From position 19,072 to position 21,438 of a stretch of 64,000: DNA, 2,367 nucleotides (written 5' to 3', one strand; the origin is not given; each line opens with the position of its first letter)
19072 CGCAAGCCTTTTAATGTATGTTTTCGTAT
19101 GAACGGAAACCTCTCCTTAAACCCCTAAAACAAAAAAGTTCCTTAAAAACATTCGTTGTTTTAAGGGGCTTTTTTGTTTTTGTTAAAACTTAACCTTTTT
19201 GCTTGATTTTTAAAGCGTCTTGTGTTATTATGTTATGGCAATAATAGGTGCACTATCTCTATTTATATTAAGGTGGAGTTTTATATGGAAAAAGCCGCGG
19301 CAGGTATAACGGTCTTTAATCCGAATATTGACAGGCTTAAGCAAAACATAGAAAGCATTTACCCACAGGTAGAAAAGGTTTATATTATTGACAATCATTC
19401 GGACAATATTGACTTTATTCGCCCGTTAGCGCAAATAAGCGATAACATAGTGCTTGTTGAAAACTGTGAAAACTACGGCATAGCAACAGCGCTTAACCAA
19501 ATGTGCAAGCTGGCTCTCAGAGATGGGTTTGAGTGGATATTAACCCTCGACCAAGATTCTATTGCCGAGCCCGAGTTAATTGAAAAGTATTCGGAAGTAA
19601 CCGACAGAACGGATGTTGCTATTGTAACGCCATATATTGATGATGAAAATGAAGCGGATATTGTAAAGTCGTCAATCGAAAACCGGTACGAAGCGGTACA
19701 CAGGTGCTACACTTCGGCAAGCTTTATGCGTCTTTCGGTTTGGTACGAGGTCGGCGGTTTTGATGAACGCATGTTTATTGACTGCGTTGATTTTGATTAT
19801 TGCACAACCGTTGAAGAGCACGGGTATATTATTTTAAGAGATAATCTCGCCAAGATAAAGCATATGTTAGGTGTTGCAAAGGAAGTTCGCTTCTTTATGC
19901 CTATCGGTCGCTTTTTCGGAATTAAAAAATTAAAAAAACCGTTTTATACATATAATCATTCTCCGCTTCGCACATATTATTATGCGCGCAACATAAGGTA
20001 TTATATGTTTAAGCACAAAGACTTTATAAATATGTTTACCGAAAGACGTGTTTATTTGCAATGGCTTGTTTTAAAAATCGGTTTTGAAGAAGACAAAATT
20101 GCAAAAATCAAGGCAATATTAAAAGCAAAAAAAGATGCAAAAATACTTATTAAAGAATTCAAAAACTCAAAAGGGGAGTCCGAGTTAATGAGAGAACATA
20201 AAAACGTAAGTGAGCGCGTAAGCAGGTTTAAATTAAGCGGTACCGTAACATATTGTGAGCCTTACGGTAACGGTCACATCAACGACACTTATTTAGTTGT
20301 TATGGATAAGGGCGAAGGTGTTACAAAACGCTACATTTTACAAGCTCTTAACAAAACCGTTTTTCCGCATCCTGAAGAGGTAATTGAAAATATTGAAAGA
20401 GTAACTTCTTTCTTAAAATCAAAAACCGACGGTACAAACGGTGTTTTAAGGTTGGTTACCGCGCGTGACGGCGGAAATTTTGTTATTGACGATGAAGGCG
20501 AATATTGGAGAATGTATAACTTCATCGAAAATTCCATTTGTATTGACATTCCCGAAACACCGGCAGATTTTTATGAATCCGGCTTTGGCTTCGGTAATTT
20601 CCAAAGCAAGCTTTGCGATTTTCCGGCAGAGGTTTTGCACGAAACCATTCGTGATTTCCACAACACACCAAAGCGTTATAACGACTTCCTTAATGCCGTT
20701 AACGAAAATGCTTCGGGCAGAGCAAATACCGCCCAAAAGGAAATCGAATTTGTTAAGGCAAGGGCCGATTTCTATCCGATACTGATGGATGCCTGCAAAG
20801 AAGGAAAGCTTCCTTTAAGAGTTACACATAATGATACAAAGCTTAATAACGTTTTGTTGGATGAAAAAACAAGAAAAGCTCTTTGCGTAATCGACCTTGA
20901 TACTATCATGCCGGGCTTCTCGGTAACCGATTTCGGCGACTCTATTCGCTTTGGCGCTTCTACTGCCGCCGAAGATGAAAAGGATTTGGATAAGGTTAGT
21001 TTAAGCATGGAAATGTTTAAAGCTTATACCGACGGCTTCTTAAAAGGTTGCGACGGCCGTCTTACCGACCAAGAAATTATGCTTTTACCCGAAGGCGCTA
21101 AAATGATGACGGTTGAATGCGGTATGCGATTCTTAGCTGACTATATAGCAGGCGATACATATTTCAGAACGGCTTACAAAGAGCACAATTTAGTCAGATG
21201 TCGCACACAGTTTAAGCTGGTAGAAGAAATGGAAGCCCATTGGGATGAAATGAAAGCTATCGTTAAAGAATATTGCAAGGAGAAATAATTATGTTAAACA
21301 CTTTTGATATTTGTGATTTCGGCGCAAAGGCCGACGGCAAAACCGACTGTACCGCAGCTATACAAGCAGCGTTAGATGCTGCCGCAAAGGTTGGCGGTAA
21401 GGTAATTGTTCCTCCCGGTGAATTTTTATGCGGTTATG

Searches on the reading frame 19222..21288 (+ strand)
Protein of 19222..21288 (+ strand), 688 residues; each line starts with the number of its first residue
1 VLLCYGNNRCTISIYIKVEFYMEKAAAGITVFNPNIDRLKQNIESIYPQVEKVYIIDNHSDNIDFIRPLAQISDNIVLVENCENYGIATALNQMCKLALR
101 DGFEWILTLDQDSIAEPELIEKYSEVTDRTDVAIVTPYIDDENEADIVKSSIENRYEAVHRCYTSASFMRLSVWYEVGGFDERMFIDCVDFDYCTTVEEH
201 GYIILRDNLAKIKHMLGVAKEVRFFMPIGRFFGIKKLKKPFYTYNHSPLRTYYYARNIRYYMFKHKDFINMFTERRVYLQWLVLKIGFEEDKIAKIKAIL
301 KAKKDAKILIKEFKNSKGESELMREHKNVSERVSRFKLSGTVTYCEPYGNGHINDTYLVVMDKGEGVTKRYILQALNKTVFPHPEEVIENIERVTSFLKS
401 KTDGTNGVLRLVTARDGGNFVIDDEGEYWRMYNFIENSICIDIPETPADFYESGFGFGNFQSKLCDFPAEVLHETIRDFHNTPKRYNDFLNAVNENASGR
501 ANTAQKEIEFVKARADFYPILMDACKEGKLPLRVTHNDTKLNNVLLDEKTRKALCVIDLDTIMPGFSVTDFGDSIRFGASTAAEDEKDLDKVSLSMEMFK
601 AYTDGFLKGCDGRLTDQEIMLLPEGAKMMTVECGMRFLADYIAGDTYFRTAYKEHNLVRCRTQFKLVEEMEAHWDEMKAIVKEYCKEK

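Call 75: search_protein_families(library=pfam, proteins=[window:19222-21288:+], max_evalue=0.00001)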
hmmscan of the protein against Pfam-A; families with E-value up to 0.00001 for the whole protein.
window:19222-21288:+ (688 aa): 2 families
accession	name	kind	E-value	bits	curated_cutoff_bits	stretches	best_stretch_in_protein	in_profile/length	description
PF00535.33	Glycos_transf_2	-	4.3e-11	43.5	23.3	1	29-152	4-130/168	Glycosyl transferase family 2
PF01636.29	APH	-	1.4e-09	38.5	23.2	1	346-577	3-212/239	Phosphotransferase enzyme family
